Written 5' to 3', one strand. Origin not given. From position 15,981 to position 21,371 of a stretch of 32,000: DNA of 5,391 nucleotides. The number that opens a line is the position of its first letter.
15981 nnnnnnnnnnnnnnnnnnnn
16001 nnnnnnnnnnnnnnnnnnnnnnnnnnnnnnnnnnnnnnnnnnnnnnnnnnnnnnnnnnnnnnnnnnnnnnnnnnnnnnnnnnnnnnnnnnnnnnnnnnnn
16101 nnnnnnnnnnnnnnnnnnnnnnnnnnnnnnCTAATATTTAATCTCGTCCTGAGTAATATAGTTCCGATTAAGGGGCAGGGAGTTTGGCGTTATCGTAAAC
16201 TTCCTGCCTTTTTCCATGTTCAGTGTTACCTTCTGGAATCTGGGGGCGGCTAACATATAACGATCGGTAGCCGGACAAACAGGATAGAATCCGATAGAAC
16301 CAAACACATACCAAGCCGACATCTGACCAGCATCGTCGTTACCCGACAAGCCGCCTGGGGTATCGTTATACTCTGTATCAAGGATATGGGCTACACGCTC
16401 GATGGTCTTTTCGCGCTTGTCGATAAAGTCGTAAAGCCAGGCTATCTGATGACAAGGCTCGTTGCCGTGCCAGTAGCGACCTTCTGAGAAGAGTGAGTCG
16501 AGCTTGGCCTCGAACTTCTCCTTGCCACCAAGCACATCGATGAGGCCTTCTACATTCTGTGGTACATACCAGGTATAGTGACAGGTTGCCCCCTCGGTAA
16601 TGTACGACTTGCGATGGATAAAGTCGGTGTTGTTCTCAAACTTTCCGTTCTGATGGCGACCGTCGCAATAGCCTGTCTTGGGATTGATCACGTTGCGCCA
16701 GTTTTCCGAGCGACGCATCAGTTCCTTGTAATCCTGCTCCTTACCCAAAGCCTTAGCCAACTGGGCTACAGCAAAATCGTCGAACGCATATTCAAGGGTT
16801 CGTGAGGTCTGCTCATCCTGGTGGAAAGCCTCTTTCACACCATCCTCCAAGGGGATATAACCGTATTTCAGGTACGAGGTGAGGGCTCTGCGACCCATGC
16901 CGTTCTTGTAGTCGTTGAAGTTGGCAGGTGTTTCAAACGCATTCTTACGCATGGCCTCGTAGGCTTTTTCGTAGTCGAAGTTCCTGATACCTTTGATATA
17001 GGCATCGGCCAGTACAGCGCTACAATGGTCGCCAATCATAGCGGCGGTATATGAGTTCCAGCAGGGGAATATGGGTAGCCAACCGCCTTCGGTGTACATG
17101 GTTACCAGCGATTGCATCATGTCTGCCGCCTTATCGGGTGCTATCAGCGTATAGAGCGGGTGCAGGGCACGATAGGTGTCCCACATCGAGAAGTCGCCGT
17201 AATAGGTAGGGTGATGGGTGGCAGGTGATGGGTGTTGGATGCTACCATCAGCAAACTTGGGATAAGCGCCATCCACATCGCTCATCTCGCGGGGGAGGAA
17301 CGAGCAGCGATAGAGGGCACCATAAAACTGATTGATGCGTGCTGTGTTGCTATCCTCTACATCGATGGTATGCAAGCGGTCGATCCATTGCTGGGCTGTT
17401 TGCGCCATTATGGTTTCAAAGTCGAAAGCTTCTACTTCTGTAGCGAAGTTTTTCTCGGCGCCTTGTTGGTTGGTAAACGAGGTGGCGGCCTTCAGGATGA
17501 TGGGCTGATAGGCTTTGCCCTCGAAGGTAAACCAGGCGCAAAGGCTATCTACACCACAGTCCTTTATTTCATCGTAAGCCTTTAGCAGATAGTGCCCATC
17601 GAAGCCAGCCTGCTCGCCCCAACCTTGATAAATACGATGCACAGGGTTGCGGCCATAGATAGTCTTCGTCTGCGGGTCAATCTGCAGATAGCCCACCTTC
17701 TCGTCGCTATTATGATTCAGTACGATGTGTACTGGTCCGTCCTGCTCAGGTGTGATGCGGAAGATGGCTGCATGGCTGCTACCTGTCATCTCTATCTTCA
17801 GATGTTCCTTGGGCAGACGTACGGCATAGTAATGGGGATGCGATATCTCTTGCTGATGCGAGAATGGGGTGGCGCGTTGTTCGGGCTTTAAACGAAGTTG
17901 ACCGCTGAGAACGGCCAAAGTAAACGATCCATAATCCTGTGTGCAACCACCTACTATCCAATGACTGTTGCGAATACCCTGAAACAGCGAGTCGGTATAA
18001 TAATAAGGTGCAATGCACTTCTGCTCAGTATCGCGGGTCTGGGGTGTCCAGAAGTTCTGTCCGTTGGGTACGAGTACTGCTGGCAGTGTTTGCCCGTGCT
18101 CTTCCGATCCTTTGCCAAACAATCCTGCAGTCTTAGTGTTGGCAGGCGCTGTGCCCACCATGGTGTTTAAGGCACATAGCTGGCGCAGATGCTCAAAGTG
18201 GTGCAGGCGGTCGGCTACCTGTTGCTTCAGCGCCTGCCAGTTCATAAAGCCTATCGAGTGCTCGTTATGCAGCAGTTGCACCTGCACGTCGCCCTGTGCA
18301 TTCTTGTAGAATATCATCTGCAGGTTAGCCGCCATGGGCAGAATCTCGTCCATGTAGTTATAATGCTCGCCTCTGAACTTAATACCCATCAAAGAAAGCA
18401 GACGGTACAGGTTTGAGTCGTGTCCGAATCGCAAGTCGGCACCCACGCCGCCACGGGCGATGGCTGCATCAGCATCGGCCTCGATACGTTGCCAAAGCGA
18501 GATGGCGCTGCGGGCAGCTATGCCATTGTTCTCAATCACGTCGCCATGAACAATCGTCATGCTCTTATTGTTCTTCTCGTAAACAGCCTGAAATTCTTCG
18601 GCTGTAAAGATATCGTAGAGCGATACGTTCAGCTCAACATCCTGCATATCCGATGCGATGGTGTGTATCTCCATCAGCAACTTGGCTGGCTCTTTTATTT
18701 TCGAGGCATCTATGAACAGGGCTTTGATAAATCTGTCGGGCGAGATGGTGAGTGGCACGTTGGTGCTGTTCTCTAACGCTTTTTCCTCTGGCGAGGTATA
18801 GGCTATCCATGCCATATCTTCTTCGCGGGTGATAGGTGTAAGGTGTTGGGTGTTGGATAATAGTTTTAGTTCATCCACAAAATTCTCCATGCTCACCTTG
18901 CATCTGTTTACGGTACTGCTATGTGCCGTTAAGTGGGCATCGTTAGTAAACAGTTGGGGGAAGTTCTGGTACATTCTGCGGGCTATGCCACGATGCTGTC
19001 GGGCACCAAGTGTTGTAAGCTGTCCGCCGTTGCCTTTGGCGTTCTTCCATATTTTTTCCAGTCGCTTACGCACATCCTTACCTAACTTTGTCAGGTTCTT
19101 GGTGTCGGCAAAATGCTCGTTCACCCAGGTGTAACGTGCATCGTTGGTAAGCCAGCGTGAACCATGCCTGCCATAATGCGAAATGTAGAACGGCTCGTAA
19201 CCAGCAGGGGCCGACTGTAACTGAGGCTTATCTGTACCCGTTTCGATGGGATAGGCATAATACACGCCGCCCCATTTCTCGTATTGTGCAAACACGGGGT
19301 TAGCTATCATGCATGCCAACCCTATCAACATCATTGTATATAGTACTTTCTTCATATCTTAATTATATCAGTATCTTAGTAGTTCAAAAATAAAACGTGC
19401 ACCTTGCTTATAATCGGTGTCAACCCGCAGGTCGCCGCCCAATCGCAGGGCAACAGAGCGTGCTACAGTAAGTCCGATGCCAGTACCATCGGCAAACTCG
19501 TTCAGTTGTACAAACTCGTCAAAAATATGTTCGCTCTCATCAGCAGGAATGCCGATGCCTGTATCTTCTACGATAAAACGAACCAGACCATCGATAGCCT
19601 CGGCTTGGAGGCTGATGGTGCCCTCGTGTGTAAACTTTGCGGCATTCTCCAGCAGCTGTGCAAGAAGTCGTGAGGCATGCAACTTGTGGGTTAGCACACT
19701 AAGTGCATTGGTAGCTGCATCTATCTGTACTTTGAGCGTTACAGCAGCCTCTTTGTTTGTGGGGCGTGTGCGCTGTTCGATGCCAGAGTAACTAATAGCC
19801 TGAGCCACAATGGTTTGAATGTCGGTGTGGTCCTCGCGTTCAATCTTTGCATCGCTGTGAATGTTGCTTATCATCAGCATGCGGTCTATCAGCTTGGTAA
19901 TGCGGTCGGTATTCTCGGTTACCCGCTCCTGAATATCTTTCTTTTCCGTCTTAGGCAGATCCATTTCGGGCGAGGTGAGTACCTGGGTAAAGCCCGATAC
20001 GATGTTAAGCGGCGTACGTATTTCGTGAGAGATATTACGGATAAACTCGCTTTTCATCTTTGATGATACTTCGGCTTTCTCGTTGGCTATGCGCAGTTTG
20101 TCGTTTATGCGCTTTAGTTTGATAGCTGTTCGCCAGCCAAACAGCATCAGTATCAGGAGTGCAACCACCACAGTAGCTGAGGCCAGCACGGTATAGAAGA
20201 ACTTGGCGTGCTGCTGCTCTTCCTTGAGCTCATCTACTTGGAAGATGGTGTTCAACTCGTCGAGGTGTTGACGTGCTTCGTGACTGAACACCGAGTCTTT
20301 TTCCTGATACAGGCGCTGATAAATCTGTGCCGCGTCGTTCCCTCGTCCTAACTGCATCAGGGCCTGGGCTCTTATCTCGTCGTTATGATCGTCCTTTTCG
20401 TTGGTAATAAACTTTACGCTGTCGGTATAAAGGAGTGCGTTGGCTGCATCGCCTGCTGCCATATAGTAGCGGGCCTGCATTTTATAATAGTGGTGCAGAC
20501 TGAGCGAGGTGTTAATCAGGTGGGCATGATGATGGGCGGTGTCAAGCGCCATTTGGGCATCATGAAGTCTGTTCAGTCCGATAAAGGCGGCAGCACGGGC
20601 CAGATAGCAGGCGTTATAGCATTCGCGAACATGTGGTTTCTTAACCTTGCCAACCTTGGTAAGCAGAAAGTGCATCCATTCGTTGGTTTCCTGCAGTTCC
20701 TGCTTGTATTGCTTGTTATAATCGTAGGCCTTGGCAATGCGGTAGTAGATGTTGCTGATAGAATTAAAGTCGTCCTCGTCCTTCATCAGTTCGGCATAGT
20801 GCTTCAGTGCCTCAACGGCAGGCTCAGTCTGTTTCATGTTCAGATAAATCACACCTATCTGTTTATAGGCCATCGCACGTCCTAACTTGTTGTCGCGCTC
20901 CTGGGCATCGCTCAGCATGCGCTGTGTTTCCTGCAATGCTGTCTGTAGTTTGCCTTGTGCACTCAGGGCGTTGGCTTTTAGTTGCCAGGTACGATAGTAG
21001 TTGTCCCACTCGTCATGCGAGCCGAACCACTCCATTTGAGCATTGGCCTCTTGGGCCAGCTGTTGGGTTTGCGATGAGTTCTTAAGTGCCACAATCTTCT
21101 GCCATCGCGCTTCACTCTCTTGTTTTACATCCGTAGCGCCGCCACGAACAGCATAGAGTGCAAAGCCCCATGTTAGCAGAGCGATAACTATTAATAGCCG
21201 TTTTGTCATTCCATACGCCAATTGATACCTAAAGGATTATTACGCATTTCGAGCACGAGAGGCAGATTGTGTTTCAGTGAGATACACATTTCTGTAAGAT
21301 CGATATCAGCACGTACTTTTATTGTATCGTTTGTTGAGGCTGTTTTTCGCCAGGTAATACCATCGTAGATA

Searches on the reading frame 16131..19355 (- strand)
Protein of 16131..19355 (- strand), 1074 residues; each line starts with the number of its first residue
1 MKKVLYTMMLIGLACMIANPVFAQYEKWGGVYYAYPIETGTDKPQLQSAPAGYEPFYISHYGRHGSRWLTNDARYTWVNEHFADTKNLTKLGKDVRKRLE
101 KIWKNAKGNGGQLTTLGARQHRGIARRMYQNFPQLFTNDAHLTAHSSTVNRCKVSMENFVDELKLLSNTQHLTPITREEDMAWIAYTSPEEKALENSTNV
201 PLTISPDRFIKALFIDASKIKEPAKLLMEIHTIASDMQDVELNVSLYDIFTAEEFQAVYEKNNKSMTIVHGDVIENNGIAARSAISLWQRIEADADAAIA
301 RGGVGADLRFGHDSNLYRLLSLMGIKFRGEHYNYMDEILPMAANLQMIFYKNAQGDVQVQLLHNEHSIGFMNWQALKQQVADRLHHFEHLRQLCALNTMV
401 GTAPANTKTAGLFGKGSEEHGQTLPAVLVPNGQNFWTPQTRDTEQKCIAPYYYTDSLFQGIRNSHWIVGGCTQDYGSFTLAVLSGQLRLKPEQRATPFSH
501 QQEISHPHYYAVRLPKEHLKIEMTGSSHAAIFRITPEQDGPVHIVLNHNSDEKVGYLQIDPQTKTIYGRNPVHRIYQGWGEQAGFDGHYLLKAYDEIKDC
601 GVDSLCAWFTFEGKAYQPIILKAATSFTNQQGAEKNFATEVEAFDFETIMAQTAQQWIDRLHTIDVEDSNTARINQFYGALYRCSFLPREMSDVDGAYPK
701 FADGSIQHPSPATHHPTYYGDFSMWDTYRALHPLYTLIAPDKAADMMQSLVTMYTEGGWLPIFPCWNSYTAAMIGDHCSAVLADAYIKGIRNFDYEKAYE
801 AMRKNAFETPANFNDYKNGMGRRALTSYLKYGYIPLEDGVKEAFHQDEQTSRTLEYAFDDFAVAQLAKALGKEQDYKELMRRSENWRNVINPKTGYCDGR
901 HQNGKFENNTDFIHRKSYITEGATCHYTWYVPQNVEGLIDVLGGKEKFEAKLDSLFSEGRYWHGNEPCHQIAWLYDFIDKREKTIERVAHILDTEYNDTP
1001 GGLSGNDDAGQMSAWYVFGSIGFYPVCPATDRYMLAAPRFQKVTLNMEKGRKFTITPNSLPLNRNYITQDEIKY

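Call 12: search_protein_families(library=pfam, proteins=[window:16131-19355:-], max_evalue=0.001)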
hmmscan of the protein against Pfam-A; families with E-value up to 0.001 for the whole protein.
window:16131-19355:- (1074 aa): 3 families
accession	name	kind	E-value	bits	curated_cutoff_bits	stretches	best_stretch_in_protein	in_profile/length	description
PF07971.18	Glyco_hydro_92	-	2.5e-153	511.8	24.6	1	632-1068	1-433/464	Glycosyl hydrolase family 92 catalytic domain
PF17678.7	Glyco_hydro_92N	-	1.1e-30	107.7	34.5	1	416-626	7-236/236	Glycosyl hydrolase family 92 N-terminal domain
PF00328.27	His_Phos_2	-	3.2e-06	27.2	23.6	0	308-363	289-353/354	Histidine phosphatase superfamily (branch 2)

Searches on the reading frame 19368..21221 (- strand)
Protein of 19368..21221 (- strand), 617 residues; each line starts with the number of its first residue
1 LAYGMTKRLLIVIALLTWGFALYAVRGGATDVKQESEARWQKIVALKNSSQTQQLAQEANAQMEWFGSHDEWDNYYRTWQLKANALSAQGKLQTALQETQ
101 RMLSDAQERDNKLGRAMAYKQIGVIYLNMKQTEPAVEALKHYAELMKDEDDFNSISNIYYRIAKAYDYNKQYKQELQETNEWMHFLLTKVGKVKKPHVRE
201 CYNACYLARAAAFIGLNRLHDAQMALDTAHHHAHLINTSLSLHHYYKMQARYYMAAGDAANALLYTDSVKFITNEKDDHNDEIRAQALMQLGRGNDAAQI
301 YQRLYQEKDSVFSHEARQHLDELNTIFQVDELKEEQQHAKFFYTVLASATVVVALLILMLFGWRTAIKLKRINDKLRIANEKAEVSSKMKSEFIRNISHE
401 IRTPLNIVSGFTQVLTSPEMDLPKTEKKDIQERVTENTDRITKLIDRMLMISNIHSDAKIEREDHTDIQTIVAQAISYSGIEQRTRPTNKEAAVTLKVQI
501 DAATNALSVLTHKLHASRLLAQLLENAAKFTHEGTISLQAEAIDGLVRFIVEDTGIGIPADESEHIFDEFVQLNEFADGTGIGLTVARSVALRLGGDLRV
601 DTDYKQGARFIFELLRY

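Call 12: search_protein_families(library=pfam, proteins=[window:19368-21221:-], max_evalue=0.001)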
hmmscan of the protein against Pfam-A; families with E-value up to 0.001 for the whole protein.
window:19368-21221:- (617 aa): 3 families
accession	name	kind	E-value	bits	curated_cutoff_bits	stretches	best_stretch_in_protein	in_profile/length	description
PF02518.31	HATPase_c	-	3.4e-20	73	26.4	1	515-614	5-107/111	Histidine kinase-, DNA gyrase B-, and HSP90-like ATPase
PF00512.31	HisKA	-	5.3e-16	58.9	26.9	1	389-455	1-64/66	His Kinase A (phospho-acceptor) domain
PF13424.12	TPR_12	-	0.00054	20.5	30.1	1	81-147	8-76/77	Tetratricopeptide repeat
